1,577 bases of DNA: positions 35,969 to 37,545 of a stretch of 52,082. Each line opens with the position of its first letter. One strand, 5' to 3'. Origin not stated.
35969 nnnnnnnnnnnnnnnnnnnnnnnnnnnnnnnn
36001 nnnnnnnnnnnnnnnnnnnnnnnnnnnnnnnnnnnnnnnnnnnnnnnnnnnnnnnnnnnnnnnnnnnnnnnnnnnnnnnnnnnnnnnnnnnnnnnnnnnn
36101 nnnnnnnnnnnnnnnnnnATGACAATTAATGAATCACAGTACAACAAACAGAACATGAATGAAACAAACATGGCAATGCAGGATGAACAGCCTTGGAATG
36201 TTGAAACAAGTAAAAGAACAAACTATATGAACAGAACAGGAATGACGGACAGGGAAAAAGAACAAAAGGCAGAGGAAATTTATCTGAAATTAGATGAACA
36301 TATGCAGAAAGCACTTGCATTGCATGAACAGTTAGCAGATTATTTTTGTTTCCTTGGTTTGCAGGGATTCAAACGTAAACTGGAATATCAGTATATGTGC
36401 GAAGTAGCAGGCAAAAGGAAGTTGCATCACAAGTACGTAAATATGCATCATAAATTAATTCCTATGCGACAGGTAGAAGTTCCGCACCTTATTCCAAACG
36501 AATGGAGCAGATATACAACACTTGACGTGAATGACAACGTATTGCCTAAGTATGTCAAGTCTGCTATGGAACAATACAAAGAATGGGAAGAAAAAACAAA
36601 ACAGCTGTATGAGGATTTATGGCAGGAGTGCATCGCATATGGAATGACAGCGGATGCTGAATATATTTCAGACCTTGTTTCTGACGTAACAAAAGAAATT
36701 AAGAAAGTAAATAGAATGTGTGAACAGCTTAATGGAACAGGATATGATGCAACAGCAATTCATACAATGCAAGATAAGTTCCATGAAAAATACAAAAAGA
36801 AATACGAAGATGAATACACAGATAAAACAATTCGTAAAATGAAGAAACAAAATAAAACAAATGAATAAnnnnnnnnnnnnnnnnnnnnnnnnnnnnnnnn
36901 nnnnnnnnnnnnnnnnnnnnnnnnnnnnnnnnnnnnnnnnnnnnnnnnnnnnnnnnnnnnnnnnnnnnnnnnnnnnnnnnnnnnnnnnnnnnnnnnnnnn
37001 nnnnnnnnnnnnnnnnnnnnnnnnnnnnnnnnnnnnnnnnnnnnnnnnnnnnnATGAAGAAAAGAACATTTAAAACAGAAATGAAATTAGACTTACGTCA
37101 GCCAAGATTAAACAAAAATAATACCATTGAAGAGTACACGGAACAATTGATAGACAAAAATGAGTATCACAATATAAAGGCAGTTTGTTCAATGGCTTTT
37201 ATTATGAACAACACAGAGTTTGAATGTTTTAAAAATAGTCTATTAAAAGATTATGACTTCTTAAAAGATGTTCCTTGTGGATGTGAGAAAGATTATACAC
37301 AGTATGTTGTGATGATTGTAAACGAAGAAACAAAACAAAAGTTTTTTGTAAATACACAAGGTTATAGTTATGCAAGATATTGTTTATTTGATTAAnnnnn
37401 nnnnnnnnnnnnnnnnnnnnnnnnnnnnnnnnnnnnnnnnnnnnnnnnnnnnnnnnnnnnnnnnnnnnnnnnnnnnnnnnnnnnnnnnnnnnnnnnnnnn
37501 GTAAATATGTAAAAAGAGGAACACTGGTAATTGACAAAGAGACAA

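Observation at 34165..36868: Terminator-bounded five-gene orphan cluster following the sigma-r4-like regulator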

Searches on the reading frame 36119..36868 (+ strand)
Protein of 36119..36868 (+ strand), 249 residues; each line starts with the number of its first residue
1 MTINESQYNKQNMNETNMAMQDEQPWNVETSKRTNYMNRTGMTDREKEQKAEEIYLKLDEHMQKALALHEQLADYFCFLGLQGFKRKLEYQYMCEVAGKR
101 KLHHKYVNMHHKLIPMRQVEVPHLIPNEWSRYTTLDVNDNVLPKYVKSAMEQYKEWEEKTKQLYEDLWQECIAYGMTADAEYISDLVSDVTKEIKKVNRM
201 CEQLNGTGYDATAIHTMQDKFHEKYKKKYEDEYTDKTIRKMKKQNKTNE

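Call 5: search_protein_families(library=pfam, proteins=[window:36119-36868:+], max_evalue=1)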
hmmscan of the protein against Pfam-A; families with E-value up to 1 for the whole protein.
window:36119-36868:+ (249 aa): 3 families
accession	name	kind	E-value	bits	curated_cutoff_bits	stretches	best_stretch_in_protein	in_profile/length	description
PF09893.14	DUF2120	-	0.03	14.8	25.3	1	150-221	31-97/136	Uncharacterized protein conserved in archaea (DUF2120)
PF03564.21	DUF1759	-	0.04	14.3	25.4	1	148-235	58-145/148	Protein of unknown function (DUF1759)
PF09432.15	THP2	-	0.075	13.5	28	1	113-167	6-60/129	Tho complex subunit THP2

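Call 6: search_protein_families(library=phrogs, proteins=[window:36119-36868:+], max_evalue=0.1)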
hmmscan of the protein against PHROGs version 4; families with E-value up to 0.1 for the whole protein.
window:36119-36868:+ (249 aa): 2 families
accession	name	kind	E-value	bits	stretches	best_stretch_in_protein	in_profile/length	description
phrog_17879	-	unknown function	3.3e-07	31.2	1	67-230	27-173/175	-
phrog_23315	-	unknown function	0.089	13.6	0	179-200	24-45/53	-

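Call 13: search_dna_similar(query=window:36119-36868:+, collection=phages, mode=protein, max_rows=40, max_evalue=0.001)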
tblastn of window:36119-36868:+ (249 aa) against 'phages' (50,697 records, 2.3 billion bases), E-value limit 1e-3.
Records with a match: 7; places in all: 7; records where one place covers at least 80% of the query: 1.
Best place of each record, by identity: <60% 7.
By first word of the organism name: Clostridium 4; Dulem 1; Bacteriophage 1; bajarodcaudo 1.
By host as written in the record: Clostridium_AP sp000509125 DA266 4; Varecia variegata 1; - 1; Peromyscus fraterculus 1.
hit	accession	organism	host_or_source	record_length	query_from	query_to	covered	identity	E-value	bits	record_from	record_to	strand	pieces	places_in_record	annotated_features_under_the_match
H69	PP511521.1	Dulem virus 36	Varecia variegata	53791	9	222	86%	42.8%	9e-50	180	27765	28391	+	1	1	hypothetical protein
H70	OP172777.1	Clostridium phage CS266P3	Clostridium_AP sp000509125 DA266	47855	41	222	73%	49.5%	3e-49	178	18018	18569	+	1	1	hypothetical protein (x2)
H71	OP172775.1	Clostridium phage CS266P1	Clostridium_AP sp000509125 DA266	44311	41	222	73%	49.5%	3e-49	178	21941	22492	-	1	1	hypothetical protein (x2)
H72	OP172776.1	Clostridium phage CS266P2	Clostridium_AP sp000509125 DA266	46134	41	222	73%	49.5%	3e-49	178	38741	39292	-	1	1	hypothetical protein (x2)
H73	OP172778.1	Clostridium phage CS266P4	Clostridium_AP sp000509125 DA266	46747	41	222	73%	49.5%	3e-49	178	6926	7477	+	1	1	hypothetical protein (x2)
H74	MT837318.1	Bacteriophage sp.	human fecal samples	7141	45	222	71%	38.8%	4e-30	123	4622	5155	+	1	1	record has no annotation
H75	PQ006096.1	bajarodcaudo virus 5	Peromyscus fraterculus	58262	52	221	68%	31.8%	7e-18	88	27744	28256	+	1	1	hypothetical protein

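Call 29: find_homologous_proteins(query=window:36119-36868:+, max_evalue=0.01)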
Query window:36119-36868:+ (249 aa): 114 proteins with E <= 0.01 among 232 candidates.
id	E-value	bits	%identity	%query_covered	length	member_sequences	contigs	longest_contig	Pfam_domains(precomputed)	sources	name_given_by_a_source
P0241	9.1e-159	544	97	100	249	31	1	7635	-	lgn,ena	-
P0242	2.8e-134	464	83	99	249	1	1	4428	-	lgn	-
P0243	3.4e-128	444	81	96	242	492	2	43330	-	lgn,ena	-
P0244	2.7e-122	425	77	98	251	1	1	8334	-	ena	-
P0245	5.1e-112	391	71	99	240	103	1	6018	-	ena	-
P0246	3.2e-110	386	72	93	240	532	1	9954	-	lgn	-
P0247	5.5e-106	372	69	95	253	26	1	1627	-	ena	-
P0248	6.2e-105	368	72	90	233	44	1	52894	-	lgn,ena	-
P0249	8.2e-105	368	73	91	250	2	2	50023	-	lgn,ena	-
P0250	1.2e-103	364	70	93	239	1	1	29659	-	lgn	-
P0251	2.3e-103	363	69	92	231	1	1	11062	-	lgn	-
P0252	1.0e-102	361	70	91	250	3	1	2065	-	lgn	-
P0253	3.7e-101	356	66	96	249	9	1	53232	-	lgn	-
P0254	1.2e-100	354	70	91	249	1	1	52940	-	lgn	-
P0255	1.6e-100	354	70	92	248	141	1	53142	-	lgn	-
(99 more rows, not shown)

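Call 33: search_solved_structures(query=A3, max_evalue=10)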
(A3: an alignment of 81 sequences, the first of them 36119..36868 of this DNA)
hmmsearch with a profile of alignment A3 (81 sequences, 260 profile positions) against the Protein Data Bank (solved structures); distinct sequences matched with E-value up to 10: 5.
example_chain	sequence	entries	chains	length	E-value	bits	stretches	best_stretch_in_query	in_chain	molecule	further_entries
3kx9_A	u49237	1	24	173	0.17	14.6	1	50-105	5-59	Ferritin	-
2ong_A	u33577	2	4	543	0.18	14.5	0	73-98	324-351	4S-limonene synthase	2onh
5ls9_A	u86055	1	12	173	0.39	13.4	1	50-105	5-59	Ferritin, putative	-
1s3q_A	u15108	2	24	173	0.47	13.1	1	50-105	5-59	ferritin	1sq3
5v5k_A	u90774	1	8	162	0.57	12.8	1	51-105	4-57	Ferritin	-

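Call 44: predict_structure(alignment_id=A3)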
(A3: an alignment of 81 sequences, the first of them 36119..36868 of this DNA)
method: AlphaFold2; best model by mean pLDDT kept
length: 249 residues; sequences in the alignment: 81
mean_pLDDT: 84.8   pTM: 0.76
mean pLDDT of the five models: 84.8, 83.8, 83.8, 83.2, 82.0
residues with pLDDT >= 90: 169; 70-90: 24; 50-70: 23; < 50: 33
segments of 3 or more residues with pLDDT < 50: 7-25, 27-33
pLDDT, mean of each block of 10 residues (from residue 1): 48 41 46 50 87 98 97 96 97 96 97 95 87 92 94 97 98 96 98 97 90 96 94 72 62
secondary structure, 60 per line:
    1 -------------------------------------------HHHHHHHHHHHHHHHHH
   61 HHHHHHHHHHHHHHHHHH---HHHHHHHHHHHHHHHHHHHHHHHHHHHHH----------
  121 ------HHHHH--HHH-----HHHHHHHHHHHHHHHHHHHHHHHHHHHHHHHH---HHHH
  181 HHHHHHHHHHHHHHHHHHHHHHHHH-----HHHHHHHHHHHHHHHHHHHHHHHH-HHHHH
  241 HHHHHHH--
elements in order: H44-78 H82-110 H127-131 H142-173 H177-205 H211-234 H236-247

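Call 48: fold_search(model_id=the predicted structure, library=pdb)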
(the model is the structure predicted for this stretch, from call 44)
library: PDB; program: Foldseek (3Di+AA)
matches with E <= 10: 851; with E <= 0.001: 29
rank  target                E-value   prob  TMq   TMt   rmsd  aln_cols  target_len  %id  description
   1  5ls9_H                5.8e-05  1.00  0.54  0.79   3.5       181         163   18  Humanized Archaeal ferritin (released 2016-11-30)
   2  3kx9_A                6.1e-05  1.00  0.56  0.83   3.5       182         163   18  Engineering a closed form of the Archaeoglobus fulgidus ferritin by site directed mutagenesis (released 2010-12-15)
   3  3kx9_D                8.1e-05  1.00  0.56  0.82   3.6       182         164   18  Engineering a closed form of the Archaeoglobus fulgidus ferritin by site directed mutagenesis (released 2010-12-15)
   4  1s3q_G                2.4e-04  1.00  0.55  0.81   3.7       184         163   18  Crystal structures of a novel open pore ferritin from the hyperthermophilic Archaeon Archaeoglobus fulgidus (released 2005-04-12)
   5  5ls9_F                2.6e-04  1.00  0.56  0.82   3.2       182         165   15  Humanized Archaeal ferritin (released 2016-11-30)
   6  5ls9_B                2.7e-04  1.00  0.56  0.83   3.5       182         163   15  Humanized Archaeal ferritin (released 2016-11-30)
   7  1s3q_A                2.7e-04  1.00  0.54  0.80   3.4       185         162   17  Crystal structures of a novel open pore ferritin from the hyperthermophilic Archaeon Archaeoglobus fulgidus (released 2005-04-12)
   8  1s3q_J                3.1e-04  1.00  0.56  0.84   2.9       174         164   18  Crystal structures of a novel open pore ferritin from the hyperthermophilic Archaeon Archaeoglobus fulgidus (released 2005-04-12)
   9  1vlg_A                3.4e-04  1.00  0.56  0.83   4.1       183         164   15  Crystal structure of Ferritin (TM1128) from Thermotoga maritima at 2.00 A resolution (released 2004-08-17)
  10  5ls9_A                3.6e-04  1.00  0.53  0.78   4.1       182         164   18  Humanized Archaeal ferritin (released 2016-11-30)
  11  5ls9_G                4.1e-04  1.00  0.53  0.78   4.0       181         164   18  Humanized Archaeal ferritin (released 2016-11-30)
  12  2x17_M                4.3e-04  1.00  0.56  0.80   3.6       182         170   14  The X-ray structure of Ferritin from Pyrococcus furiosus loaded with Ag(I) (released 2010-04-21)
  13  6txi_A                5.3e-04  1.00  0.55  0.80   3.8       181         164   16  Crystal structure of thermotoga maritima E65A Ferritin (released 2021-07-28)
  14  2x17_0                5.5e-04  1.00  0.56  0.79   3.5       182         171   14  The X-ray structure of Ferritin from Pyrococcus furiosus loaded with Ag(I) (released 2010-04-21)
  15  2jd6_0                5.8e-04  1.00  0.55  0.79   3.2       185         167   12  Crystal Structure of the as isolated Ferritin from the Hyperthermophilic Archaeal Anaerobe Pyrococcus furiosus (released 2007-02-27)
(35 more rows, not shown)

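Call 56: search_protein_families(library=ncbifam, proteins=[window:36119-36868:+], max_evalue=1)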
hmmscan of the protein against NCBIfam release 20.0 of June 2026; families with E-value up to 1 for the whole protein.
window:36119-36868:+ (249 aa): 0 families

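Call 57: search_protein_families(library=padloc, proteins=[window:36119-36868:+], max_evalue=1)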
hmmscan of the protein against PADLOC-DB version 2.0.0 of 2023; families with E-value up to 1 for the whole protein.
window:36119-36868:+ (249 aa): 0 families

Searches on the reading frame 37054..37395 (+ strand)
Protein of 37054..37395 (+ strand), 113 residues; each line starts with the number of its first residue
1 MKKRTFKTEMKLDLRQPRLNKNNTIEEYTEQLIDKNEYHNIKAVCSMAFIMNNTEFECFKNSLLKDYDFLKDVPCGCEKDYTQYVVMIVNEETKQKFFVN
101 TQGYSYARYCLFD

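Call 5: search_protein_families(library=pfam, proteins=[window:37054-37395:+], max_evalue=1)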
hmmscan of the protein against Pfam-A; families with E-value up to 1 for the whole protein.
window:37054-37395:+ (113 aa): 1 family
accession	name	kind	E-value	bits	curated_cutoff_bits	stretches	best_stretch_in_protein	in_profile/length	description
PF23135.2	TRI4_N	-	0.01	16.3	27.8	0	72-92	12-32/61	TRI4 N-terminal domain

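Call 6: search_protein_families(library=phrogs, proteins=[window:37054-37395:+], max_evalue=0.1)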
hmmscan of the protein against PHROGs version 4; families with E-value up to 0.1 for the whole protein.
window:37054-37395:+ (113 aa): 2 families
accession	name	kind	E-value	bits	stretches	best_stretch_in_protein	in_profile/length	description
phrog_21303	-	unknown function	5e-12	47.1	1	27-111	9-90/101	-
phrog_12900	-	unknown function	0.017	16.3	1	42-91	88-137/160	-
